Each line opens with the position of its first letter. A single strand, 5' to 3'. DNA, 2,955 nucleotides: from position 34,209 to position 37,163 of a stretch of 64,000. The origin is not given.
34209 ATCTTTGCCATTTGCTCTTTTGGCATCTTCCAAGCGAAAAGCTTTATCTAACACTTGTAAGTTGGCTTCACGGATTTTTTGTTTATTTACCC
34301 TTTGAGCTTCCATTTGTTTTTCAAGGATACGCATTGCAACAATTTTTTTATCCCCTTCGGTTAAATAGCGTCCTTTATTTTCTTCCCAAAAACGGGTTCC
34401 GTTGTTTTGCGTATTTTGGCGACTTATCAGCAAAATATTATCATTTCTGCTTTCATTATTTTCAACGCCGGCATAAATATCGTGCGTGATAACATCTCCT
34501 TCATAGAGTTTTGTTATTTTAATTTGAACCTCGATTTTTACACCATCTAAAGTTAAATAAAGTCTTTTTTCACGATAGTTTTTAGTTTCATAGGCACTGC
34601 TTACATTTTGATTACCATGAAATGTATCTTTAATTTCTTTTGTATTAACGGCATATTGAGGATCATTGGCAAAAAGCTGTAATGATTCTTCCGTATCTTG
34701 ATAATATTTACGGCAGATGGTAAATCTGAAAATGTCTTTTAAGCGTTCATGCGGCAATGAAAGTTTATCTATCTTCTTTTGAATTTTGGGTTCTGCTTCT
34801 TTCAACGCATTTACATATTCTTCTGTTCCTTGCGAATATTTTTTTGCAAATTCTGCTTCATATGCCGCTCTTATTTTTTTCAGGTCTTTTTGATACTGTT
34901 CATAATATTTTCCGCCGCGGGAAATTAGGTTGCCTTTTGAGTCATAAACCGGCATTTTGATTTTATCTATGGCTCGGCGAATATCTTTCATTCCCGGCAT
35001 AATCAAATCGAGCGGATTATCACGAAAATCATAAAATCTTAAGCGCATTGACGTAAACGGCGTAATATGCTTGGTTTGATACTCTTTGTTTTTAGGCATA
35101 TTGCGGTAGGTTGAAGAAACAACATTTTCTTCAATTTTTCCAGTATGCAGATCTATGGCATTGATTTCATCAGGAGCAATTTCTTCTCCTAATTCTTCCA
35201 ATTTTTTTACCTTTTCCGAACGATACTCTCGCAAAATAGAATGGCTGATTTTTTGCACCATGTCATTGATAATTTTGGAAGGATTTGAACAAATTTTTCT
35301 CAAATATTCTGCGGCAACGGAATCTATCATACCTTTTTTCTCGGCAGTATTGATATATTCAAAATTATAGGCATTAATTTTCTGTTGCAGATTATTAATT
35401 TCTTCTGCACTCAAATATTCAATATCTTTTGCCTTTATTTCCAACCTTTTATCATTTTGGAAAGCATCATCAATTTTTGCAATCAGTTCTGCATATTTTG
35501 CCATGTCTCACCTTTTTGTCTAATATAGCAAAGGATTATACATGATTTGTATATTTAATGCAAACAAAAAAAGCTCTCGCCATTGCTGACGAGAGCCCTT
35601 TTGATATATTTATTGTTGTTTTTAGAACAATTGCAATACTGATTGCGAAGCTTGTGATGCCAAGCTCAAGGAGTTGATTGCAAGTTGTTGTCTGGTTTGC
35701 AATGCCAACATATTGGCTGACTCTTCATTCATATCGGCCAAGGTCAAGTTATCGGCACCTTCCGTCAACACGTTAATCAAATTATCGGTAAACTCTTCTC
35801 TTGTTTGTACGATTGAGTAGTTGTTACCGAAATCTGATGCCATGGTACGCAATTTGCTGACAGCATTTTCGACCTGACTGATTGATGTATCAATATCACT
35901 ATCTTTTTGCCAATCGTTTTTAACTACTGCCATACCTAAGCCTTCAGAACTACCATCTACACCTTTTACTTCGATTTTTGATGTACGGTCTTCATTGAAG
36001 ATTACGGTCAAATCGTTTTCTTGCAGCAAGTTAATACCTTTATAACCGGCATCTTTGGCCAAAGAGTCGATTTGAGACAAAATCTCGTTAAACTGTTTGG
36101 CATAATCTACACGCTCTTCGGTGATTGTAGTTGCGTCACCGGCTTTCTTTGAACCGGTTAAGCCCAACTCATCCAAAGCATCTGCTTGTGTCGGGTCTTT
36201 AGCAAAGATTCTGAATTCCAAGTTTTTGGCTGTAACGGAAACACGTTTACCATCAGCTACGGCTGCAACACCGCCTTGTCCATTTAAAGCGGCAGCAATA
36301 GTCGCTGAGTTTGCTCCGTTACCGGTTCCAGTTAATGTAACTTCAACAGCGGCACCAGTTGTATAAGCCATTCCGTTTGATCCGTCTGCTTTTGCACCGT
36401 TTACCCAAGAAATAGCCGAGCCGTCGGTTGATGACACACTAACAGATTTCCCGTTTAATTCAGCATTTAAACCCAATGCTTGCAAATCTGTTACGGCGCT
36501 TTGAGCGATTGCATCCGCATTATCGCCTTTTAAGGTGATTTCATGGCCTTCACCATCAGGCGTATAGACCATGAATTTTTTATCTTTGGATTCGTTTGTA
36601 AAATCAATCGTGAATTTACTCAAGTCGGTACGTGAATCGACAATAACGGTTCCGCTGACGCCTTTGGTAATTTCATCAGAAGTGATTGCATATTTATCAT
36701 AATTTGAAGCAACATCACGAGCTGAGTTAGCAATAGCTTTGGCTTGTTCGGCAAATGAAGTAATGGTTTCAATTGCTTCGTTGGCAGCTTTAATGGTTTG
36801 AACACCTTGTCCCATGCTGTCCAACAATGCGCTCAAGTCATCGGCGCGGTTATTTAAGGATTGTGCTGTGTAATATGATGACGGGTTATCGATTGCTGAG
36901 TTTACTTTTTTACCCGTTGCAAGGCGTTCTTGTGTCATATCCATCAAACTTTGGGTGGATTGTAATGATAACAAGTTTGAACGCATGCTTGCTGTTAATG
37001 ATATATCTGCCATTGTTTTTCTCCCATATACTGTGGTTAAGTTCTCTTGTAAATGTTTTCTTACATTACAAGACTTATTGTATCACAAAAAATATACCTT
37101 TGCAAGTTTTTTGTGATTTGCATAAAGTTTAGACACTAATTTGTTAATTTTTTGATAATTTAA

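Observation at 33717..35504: Orphan RelA/SpoT-like (alarmone synthetase/toxSAS-type) enzyme right behind the flagellin array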

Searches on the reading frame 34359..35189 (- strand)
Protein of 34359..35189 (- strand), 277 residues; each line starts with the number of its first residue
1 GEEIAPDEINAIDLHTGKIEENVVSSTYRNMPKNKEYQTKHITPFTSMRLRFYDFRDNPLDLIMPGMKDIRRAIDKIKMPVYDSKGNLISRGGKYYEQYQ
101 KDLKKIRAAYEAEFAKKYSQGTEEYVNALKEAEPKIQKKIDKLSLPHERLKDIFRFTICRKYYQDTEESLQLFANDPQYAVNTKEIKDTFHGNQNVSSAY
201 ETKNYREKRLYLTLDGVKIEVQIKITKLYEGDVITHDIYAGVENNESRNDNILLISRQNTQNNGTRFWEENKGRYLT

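Call 40: predict_structure(alignment_id=A3)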
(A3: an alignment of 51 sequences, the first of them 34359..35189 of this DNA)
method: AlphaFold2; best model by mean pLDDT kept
length: 277 residues; sequences in the alignment: 51
mean_pLDDT: 90.4   pTM: 0.80
mean pLDDT of the five models: 90.4, 89.7, 89.1, 87.7, 87.6
residues with pLDDT >= 90: 207; 70-90: 51; 50-70: 16; < 50: 3
segments of 3 or more residues with pLDDT < 50: none
pLDDT, mean of each block of 10 residues (from residue 1): 84 96 91 96 96 96 95 94 96 95 98 98 98 98 95 95 97 96 95 85 85 95 96 87 57 65 78 69
secondary structure, 60 per line:
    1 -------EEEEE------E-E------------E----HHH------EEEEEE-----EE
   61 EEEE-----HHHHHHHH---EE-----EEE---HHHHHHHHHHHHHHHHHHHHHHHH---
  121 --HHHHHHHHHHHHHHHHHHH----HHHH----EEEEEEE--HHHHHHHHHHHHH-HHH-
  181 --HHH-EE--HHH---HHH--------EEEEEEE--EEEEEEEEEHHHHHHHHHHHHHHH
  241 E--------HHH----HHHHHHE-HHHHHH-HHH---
elements in order: E8-12 E48-53 E59-64 H70-77 E88-90 H94-117 H123-141 H146-149 E154-160 H163-175 E208-214 E217-225 H226-240 H257-262 H265-270

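Call 42: fold_search(model_id=the predicted structure, library=pdb)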
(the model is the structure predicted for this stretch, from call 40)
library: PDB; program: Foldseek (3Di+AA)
matches with E <= 10: 323; with E <= 0.001: 1
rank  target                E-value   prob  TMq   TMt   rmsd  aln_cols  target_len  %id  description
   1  24io_B                8.6e-04  1.00  0.23  0.20  19.8       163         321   10  Crystal structure of the RelSeq N-terminal domain from Streptococcus equisimilis in complex with pppGpp (released 2026-03-18)
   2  5ded_E                1.1e-03  1.00  0.29  0.41  21.4       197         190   15  Crystal structure of the small alarmone synthethase 1 from Bacillus subtilis bound to its product pppGpp (released 2015-10-28)
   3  5ded_F                1.7e-03  0.99  0.27  0.38  21.2       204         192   17  Crystal structure of the small alarmone synthethase 1 from Bacillus subtilis bound to its product pppGpp (released 2015-10-28)
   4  7qps_B                2.0e-03  0.99  0.23  0.21  18.9       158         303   11  Structure of Mn-free SpoT (released 2023-01-18)
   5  7qpr_B                2.1e-03  0.99  0.23  0.11  16.6       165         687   10  Structure of full length SpoT (released 2023-01-18)
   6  1vj7_A                2.4e-03  1.00  0.24  0.21  10.4       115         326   12  Crystal structure of the bifunctional catalytic fragment of RelSeq, the RelA/SpoT homolog from Streptococcus equisimil (released 2004-05-04)
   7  7qpr_C                2.4e-03  0.99  0.21  0.09  17.2       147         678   10  Structure of full length SpoT (released 2023-01-18)
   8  7qpr_D                3.0e-03  0.99  0.21  0.09  17.2       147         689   10  Structure of full length SpoT (released 2023-01-18)
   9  6fgj_B                3.0e-03  0.99  0.27  0.37  20.6       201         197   13  Crystal structure of the small alarmone synthethase 2 from Staphylococcus aureus (released 2018-02-07)
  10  1vj7_B                3.2e-03  1.00  0.22  0.20   7.3       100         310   13  Crystal structure of the bifunctional catalytic fragment of RelSeq, the RelA/SpoT homolog from Streptococcus equisimil (released 2004-05-04)
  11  6fgx_B                3.2e-03  0.98  0.24  0.33  19.9       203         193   14  Crystal structure of the small alarmone synthethase 2 from Staphylococcus aureus bound to AMPCPP (released 2018-02-07)
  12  6fgx_A                3.4e-03  1.00  0.28  0.40  20.9       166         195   13  Crystal structure of the small alarmone synthethase 2 from Staphylococcus aureus bound to AMPCPP (released 2018-02-07)
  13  5ded_B                3.4e-03  0.98  0.27  0.37  20.6       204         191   17  Crystal structure of the small alarmone synthethase 1 from Bacillus subtilis bound to its product pppGpp (released 2015-10-28)
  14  2be3_A                3.6e-03  0.99  0.26  0.35  20.8       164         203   16  Structure of a GTP Pyrophosphokinase Family Protein from Streptococcus pneumoniae (released 2005-12-06)
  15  7qpr_A                3.6e-03  0.99  0.21  0.09  17.2       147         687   10  Structure of full length SpoT (released 2023-01-18)
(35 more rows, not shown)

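Call 56: search_solved_structures(query=A3, max_evalue=10, show_alignments=3)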
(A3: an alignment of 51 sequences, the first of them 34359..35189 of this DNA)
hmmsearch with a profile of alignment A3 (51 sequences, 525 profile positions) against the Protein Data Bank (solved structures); distinct sequences matched with E-value up to 10: 7.
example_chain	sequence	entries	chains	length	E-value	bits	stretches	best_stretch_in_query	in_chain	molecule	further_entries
6fgk_A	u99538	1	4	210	0.0017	20.3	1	200-311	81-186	GTP pyrophosphokinase YwaC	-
3l9d_A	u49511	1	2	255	0.17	13.8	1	198-296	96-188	Putative GTP pyrophosphokinase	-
5haw_A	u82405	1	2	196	0.17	13.7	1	352-445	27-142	Nucleoid occlusion factor SlmA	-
4gct_A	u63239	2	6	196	0.17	13.7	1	352-445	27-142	Nucleoid occlusion factor SlmA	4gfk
3qil_A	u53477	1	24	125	0.38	12.6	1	379-453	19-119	Clathrin heavy chain 1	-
3ezs_A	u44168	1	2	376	1.3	10.8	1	50-88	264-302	aminotransferase AspB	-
8vx3_A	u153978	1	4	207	2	10.2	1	278-313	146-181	SaSAS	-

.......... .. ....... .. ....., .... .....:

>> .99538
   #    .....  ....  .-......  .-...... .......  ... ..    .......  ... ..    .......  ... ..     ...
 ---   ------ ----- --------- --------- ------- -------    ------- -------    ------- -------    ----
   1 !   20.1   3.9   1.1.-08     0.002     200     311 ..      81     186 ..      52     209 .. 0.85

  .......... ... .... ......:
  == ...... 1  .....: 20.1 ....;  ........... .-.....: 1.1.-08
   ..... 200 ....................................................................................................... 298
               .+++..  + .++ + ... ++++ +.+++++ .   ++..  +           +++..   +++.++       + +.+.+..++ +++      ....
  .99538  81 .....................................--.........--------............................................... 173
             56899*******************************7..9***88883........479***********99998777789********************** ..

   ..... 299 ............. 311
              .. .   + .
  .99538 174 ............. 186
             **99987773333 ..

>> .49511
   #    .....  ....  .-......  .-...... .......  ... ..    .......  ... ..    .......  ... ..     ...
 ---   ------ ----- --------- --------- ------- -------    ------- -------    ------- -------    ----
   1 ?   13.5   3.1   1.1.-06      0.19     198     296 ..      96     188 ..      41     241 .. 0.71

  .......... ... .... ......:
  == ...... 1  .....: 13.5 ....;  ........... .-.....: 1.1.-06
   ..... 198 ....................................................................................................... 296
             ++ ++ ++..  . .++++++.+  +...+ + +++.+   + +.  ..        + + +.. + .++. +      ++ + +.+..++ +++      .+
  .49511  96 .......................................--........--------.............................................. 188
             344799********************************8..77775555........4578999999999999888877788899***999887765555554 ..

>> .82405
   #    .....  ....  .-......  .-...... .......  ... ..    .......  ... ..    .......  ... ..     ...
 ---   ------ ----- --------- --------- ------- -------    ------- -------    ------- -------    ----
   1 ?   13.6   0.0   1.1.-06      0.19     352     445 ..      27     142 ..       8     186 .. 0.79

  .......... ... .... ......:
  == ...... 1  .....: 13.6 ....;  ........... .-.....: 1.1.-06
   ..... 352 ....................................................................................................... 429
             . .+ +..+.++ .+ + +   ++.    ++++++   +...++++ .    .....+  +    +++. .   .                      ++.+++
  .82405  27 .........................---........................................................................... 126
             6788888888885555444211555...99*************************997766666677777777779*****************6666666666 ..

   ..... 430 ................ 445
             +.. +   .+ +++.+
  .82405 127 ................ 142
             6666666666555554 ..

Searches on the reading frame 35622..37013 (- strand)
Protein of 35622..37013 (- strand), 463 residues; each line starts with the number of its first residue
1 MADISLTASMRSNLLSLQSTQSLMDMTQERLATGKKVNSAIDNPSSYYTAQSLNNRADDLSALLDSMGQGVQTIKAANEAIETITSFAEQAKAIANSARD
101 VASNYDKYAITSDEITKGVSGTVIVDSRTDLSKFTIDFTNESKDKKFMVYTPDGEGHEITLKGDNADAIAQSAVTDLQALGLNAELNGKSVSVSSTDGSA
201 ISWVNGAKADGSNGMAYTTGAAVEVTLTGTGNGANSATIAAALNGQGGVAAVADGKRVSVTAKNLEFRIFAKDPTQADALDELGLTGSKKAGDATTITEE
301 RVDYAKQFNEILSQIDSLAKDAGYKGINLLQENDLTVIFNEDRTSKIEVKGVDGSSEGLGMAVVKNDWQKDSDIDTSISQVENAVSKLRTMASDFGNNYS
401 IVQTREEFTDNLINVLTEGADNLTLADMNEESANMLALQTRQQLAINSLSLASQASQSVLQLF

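Call 14: search_protein_families(library=pfam, proteins=[window:35622-37013:-], max_evalue=0.001)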
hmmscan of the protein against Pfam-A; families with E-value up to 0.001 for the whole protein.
window:35622-37013:- (463 aa): 2 families
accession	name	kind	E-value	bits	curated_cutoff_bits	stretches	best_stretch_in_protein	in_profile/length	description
PF00669.25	Flagellin_N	-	2.1e-11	44.5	26.6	1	10-112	7-110/139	Bacterial flagellin N-terminal helical region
PF00700.27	Flagellin_C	-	2e-08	34.9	23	1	379-463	2-86/86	Bacterial flagellin C-terminal helical region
